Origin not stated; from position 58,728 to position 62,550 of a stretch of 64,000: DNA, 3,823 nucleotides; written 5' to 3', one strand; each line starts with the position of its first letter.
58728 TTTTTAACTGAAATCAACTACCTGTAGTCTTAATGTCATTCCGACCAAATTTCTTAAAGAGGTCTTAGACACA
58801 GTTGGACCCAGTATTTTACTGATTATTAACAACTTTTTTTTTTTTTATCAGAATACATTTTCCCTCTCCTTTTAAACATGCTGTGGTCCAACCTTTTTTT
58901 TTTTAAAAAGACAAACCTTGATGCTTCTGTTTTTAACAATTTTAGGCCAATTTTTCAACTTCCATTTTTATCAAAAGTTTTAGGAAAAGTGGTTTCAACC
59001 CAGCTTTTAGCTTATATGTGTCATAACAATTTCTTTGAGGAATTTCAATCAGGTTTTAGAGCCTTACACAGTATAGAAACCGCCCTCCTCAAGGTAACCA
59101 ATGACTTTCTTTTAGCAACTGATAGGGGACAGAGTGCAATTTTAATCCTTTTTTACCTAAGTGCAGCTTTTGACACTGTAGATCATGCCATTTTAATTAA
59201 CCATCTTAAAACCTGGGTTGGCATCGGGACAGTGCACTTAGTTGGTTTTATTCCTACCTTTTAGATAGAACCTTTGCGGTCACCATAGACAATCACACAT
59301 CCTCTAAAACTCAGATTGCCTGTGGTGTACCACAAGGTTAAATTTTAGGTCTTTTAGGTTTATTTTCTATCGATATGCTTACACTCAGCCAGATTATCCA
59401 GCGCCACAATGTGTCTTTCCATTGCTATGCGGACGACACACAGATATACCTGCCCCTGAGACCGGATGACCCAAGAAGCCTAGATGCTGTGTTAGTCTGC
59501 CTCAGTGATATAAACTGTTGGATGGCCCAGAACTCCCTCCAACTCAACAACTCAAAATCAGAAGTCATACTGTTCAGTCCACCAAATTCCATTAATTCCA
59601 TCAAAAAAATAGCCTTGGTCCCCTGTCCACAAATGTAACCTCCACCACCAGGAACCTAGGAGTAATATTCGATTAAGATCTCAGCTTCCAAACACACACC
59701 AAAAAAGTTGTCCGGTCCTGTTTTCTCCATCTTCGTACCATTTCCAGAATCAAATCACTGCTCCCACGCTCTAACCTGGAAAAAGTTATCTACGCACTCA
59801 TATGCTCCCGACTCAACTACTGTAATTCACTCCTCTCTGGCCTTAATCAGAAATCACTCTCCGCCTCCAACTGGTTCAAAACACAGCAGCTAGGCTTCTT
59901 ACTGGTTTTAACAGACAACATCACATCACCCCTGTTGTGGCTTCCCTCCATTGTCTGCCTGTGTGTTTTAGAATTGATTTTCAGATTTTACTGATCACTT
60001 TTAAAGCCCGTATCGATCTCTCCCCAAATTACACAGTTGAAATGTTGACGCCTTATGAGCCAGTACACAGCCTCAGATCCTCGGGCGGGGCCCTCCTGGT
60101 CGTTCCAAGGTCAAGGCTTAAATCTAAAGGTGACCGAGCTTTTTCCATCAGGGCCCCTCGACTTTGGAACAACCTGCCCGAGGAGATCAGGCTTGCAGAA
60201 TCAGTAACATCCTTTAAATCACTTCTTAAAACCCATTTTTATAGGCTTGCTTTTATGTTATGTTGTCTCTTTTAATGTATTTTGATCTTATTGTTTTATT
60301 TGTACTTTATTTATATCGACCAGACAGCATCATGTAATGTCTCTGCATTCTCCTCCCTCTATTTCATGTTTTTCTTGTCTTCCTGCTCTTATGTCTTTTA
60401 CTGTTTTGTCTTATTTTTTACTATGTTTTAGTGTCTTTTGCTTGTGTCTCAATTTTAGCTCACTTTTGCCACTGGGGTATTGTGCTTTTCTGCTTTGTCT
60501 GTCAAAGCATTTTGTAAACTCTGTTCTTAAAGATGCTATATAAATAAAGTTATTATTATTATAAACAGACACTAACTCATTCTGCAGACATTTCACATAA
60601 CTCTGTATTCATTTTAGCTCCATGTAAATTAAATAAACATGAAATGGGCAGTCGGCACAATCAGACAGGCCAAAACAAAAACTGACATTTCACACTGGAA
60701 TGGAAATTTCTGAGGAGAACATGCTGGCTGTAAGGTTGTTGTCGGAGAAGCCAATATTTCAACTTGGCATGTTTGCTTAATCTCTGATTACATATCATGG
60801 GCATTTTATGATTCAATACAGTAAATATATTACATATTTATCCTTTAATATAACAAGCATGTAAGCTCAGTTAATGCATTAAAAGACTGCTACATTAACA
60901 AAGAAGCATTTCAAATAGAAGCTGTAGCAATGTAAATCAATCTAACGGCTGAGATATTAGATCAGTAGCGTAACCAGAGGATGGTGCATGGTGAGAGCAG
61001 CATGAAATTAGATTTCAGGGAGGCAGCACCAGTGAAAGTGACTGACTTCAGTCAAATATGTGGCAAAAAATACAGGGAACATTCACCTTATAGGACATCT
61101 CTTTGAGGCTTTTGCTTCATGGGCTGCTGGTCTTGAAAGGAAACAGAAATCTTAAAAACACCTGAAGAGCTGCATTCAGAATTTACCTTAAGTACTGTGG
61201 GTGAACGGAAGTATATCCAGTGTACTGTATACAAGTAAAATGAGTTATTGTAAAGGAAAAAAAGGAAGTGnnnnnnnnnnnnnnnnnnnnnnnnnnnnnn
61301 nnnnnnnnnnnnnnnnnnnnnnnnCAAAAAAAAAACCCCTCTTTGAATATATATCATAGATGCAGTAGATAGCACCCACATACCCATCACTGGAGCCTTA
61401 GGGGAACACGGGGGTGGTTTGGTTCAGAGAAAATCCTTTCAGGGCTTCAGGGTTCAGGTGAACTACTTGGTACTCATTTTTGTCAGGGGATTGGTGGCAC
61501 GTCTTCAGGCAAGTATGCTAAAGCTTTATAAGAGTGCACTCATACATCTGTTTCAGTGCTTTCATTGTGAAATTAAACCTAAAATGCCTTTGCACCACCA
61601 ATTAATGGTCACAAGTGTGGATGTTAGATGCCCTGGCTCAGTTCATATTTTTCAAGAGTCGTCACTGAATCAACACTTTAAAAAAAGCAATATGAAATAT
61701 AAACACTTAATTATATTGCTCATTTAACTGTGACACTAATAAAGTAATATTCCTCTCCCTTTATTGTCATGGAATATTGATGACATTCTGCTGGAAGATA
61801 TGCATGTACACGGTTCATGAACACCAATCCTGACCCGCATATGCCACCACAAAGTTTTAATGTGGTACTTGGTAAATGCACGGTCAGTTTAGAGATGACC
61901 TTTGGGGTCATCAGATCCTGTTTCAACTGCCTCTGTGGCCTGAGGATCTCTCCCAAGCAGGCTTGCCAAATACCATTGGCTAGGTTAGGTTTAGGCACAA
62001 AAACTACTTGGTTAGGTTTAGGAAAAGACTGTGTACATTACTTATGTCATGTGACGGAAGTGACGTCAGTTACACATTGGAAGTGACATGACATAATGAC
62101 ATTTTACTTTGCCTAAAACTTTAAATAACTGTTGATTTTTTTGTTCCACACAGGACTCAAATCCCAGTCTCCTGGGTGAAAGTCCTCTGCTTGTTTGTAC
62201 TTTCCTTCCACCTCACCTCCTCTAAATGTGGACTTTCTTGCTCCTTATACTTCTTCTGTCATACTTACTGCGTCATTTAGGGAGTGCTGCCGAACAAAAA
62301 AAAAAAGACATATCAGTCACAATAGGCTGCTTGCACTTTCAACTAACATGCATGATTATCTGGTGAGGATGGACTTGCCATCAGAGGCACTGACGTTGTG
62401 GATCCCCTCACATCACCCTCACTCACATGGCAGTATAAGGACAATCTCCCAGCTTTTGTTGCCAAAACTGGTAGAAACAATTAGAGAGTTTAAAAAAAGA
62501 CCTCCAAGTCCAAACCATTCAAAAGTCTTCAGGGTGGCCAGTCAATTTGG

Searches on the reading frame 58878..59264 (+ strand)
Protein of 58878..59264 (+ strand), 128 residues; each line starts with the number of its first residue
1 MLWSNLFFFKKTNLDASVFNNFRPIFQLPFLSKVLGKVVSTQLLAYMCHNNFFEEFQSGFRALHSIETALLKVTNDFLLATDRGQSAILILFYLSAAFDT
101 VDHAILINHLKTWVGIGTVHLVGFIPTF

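Call 27: search_protein_families(library=pfam, max_evalue=0.01, proteins=[window:58878-59264:+])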
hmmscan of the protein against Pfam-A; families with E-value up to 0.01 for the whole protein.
window:58878-59264:+ (128 aa): 1 family
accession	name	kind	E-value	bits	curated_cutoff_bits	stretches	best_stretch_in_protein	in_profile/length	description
PF00078.32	RVT_1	-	4.9e-11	43.2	29.6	1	13-112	5-93/205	Reverse transcriptase (RNA-dependent DNA polymerase)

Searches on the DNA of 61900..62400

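Call 24: search_rna_families(source=window, start=61900, end=62400, threshold=evalue, max_evalue=10, show_alignments=2)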
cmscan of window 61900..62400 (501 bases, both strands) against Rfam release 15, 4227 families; matches with E-value up to 10: 5.
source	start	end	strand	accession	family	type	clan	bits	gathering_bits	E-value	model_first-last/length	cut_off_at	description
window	62118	62183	-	RF00236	ctRNA_pGA1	Gene; antisense;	-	15.3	45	2.1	1-79/79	no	ctRNA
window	62078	62148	+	RF01302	snoU36a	Gene; snRNA; snoRNA; CD-box;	CL00051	15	45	4.9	1-90/90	no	SnoRNA U36a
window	61919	61964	-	RF02699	Avashort_thermometer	Cis-reg; thermoregulator;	-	13.1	88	9.9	1-59/59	no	Avashort 5' UTR thermometer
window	62357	62371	+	RF02448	SpR20_sRNA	Gene; sRNA;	-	13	45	5.3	25-39/45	no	Streptococcus sRNA SpR20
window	62295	62384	-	RF01673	PhrS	Gene; sRNA;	-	10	37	4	1-212/212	no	PhrS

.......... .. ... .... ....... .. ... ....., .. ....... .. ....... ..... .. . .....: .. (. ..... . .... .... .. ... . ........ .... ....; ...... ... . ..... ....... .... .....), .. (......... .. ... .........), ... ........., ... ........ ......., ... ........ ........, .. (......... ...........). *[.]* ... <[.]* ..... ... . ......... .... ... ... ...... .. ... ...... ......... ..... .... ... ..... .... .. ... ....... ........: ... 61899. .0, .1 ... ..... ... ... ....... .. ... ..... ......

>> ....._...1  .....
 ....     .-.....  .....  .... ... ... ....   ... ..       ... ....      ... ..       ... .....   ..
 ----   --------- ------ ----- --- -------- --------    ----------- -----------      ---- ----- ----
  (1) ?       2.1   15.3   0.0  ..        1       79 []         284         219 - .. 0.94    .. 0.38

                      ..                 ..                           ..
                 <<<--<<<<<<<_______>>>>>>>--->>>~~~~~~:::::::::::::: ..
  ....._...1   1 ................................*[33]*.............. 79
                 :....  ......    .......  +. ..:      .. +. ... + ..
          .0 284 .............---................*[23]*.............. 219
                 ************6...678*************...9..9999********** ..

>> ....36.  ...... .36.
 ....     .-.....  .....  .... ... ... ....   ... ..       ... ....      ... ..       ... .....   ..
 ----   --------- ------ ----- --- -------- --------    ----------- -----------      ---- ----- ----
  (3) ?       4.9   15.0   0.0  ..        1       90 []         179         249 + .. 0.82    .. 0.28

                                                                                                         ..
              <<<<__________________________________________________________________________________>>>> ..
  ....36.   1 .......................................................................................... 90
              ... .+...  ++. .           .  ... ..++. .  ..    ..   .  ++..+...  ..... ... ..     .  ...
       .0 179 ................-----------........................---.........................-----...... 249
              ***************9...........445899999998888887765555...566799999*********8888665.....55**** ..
